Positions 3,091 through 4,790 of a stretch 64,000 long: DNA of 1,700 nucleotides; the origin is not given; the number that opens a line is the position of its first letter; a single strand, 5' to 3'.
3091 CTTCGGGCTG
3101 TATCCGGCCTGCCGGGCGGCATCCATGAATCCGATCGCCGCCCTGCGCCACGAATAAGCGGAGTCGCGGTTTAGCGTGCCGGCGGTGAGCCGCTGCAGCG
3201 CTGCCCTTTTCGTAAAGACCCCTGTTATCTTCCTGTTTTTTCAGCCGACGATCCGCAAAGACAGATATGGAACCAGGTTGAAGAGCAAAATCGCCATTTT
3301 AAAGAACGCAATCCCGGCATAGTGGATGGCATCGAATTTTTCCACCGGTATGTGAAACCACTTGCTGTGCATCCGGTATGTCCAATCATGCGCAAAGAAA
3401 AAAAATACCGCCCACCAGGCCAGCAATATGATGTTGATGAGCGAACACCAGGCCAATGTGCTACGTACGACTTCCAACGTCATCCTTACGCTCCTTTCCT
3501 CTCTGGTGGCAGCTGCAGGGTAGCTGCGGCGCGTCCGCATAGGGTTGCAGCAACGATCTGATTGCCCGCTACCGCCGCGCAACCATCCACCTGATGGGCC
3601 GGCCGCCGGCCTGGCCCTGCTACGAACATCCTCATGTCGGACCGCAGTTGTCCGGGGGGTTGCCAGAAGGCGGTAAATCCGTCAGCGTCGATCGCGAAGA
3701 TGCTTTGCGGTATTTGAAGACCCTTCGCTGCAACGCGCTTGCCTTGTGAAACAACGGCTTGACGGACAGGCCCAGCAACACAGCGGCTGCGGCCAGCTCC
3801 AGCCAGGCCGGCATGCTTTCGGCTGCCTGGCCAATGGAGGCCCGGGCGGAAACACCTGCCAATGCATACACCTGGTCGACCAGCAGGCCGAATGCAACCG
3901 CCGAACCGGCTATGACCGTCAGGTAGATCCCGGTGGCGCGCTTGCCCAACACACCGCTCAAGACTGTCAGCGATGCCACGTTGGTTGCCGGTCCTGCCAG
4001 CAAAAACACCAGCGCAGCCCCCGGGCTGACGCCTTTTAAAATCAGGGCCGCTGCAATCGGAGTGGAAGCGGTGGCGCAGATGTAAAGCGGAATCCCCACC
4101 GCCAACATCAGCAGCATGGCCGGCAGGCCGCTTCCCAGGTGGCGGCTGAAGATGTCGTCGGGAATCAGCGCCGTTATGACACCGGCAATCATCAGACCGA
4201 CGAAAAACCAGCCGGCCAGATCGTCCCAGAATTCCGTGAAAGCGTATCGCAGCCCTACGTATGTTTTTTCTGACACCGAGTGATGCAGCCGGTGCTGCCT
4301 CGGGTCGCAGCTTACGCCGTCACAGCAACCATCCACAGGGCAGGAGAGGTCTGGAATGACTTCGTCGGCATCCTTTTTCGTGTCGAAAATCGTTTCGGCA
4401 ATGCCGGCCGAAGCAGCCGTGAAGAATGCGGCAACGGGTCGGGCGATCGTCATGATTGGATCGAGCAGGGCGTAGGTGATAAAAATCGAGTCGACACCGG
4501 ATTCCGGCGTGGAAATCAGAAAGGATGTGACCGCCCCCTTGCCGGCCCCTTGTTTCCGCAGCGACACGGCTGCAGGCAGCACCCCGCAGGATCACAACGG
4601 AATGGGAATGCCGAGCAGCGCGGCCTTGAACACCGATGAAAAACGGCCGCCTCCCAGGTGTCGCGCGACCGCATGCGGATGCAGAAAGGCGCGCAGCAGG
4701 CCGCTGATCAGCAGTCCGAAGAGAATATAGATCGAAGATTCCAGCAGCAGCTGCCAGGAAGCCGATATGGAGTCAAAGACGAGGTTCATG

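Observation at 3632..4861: In-frame TGA replaces the first Cys of the permease CSCG motif: candidate selenocysteine-containing metal(loid) efflux permease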

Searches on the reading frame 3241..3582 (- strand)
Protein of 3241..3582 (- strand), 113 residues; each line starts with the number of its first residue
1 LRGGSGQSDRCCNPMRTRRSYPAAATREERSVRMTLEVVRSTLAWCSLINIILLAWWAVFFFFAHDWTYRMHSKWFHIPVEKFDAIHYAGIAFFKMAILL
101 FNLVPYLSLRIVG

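Call 26: search_protein_families(library=pfam, proteins=[window:3241-3582:-], max_evalue=0.00001)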
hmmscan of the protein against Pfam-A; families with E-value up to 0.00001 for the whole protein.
window:3241-3582:- (113 aa): 1 family
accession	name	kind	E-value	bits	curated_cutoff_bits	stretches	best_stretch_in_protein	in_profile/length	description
PF21742.2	DUF6868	-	1.5e-33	115.8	27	1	34-112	1-79/80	Family of unknown function (DUF6868)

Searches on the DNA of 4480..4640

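Call 38: search_rna_families(source=window, start=4480, end=4640, threshold=evalue, max_evalue=10, show_alignments=3)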
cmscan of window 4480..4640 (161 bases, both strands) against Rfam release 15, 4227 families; matches with E-value up to 10: 2.
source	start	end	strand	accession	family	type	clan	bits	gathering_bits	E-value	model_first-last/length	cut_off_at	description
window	4521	4579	-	RF01679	P36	Gene; sRNA;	-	10.8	36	7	1-61/61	no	Pseudomonas sRNA P36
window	4487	4516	+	RF01953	SOX2OT_exon3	Gene; lncRNA;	-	5.5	70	4.9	247-276/276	no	SOX2 overlapping transcript exon 3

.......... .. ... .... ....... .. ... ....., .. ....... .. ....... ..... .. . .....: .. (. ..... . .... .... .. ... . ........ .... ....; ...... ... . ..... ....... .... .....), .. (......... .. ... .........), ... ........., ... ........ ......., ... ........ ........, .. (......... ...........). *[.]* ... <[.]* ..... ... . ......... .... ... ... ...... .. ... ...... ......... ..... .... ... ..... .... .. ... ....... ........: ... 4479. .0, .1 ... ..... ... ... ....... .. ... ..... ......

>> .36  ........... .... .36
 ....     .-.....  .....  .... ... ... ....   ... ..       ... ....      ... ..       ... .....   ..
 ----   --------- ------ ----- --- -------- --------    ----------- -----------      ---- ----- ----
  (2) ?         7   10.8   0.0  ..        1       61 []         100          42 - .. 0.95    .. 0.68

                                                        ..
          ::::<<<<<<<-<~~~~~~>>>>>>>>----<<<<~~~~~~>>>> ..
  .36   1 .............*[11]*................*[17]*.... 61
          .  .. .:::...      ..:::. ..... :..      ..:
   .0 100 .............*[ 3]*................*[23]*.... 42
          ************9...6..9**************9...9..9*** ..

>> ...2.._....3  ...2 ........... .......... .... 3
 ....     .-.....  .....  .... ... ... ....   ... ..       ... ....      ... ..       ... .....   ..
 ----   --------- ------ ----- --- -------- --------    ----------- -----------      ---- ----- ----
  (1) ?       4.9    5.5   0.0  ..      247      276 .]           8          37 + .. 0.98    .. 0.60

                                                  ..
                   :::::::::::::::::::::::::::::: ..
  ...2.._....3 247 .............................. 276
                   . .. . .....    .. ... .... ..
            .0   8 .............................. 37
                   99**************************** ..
